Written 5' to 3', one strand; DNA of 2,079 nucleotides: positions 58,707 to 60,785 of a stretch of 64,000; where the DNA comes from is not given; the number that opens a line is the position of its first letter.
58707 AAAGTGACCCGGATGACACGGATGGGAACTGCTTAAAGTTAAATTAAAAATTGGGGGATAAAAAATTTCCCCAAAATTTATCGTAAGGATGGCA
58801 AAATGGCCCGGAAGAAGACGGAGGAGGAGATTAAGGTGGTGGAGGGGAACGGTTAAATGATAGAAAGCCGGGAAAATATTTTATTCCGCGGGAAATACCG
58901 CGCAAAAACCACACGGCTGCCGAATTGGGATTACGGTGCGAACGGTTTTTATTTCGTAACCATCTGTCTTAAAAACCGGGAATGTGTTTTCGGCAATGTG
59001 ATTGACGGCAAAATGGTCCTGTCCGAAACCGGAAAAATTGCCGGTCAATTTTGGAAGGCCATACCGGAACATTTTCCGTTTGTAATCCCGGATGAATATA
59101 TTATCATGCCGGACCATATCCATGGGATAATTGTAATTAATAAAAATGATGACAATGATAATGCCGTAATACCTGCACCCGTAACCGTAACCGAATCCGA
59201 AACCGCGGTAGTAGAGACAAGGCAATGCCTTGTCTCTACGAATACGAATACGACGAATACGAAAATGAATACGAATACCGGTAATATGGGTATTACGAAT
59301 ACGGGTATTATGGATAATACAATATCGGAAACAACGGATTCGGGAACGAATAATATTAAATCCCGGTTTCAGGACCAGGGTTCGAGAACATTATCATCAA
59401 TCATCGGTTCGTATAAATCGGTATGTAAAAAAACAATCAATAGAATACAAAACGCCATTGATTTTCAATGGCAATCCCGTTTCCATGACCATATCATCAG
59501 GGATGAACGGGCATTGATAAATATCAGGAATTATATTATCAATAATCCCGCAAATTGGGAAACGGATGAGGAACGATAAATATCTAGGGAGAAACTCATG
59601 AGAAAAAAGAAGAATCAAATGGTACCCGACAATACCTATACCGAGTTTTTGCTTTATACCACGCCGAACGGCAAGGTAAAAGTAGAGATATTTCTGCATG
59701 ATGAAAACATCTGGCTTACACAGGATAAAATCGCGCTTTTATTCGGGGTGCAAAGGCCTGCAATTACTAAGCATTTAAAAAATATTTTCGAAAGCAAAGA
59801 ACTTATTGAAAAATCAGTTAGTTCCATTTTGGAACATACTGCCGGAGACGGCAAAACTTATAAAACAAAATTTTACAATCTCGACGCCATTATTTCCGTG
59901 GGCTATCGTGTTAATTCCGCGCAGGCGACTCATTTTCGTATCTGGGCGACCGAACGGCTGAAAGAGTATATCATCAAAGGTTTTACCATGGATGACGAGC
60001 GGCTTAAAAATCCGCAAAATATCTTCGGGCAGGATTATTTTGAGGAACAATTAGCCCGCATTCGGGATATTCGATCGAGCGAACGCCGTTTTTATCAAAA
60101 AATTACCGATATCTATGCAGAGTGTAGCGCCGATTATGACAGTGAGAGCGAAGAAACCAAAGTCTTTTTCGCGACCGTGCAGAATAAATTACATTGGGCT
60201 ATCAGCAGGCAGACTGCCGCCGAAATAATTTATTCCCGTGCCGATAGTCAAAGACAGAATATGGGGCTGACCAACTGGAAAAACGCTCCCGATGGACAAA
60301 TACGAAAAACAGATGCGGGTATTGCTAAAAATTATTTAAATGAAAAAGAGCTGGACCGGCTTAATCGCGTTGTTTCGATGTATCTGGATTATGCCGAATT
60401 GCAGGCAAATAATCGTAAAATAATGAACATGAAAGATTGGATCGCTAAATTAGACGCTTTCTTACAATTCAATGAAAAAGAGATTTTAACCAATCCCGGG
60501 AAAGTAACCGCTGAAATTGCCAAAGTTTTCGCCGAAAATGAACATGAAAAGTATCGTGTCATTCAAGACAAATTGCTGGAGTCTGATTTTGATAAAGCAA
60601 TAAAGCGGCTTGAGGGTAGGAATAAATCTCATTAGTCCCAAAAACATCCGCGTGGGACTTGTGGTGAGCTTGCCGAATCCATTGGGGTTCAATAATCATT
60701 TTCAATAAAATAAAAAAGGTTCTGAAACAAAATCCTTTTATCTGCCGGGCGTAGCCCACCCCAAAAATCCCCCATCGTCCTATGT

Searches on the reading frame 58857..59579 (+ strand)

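Call 6: search_protein_families(library=pfam, proteins=[window:58857-59579:+], max_evalue=0.01)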
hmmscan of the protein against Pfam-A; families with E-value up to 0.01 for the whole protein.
window:58857-59579:+ (240 aa): 0 families

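Call 8: search_protein_families(library=ncbifam, proteins=[window:58857-59579:+], max_evalue=0.01)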
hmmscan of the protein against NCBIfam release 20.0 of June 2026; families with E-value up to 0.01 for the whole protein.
window:58857-59579:+ (240 aa): 1 family
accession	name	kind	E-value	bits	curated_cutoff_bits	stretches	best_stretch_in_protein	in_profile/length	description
NF047646.1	REP_Tyr_transpos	equivalog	2.2e-16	60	80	2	174-231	67-131/146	REP-associated tyrosine transposase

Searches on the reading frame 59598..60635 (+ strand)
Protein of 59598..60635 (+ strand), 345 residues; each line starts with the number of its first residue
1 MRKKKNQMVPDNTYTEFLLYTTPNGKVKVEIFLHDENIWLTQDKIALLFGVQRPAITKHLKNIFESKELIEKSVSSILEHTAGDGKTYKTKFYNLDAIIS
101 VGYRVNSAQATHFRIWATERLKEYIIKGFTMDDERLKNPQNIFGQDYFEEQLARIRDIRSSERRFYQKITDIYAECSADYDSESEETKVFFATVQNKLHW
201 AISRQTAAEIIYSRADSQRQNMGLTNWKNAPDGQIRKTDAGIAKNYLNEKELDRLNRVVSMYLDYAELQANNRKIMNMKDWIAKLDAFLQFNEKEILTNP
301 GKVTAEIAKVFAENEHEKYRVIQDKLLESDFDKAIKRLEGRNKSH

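Call 6: search_protein_families(library=pfam, proteins=[window:59598-60635:+], max_evalue=0.01)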
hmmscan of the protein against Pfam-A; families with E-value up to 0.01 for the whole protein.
window:59598-60635:+ (345 aa): 2 families
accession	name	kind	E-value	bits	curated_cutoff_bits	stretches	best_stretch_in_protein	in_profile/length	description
PF13310.11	Virulence_RhuM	-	6.9e-110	366.7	33.7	1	76-325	4-249/252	Virulence protein RhuM family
PF02498.22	Bro-N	-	0.00096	20.2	25.6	0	29-120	2-93/96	BRO family, N-terminal domain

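Call 7: search_protein_families(library=padloc, proteins=[window:59598-60635:+], max_evalue=0.01)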
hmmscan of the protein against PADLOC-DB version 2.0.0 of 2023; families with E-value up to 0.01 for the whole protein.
window:59598-60635:+ (345 aa): 37 families (the best 25 are shown)
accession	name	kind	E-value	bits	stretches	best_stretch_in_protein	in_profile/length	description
PDLC04851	PDC-S05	-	9.9e-148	489.7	1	10-341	5-337/342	-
PDLC04868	PDC-S05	-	3.1e-144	478.2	1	14-342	5-333/335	-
PDLC04853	PDC-S05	-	1e-140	466.7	1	14-342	5-329/336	-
PDLC04871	PDC-S05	-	4.4e-135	449.2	1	6-340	122-458/468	-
PDLC04852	PDC-S05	-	2e-127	422.8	1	6-342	6-336/346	-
PDLC04843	PDC-S05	-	9.7e-121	401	1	14-343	5-327/330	-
PDLC04864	PDC-S05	-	3.7e-103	342.6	1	85-343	20-271/277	-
PDLC04870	PDC-S05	-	7e-90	298.1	1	12-217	6-209/214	-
PDLC04876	PDC-S05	-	2.9e-71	236.8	1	13-177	6-171/174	-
PDLC04858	PDC-S05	-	9.2e-52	172.4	1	15-141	5-131/138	-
PDLC04872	PDC-S05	-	3.1e-48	161.4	1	15-143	5-136/152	-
PDLC04854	PDC-S05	-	2.3e-47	159.4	1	15-145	4-137/212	-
PDLC04965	PDC-S23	-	4e-46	155.9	1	15-145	5-138/327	-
PDLC04964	PDC-S23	-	2.6e-44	149.7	1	16-143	5-135/331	-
PDLC04963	PDC-S23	-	1.2e-42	144.5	1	18-214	5-190/312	-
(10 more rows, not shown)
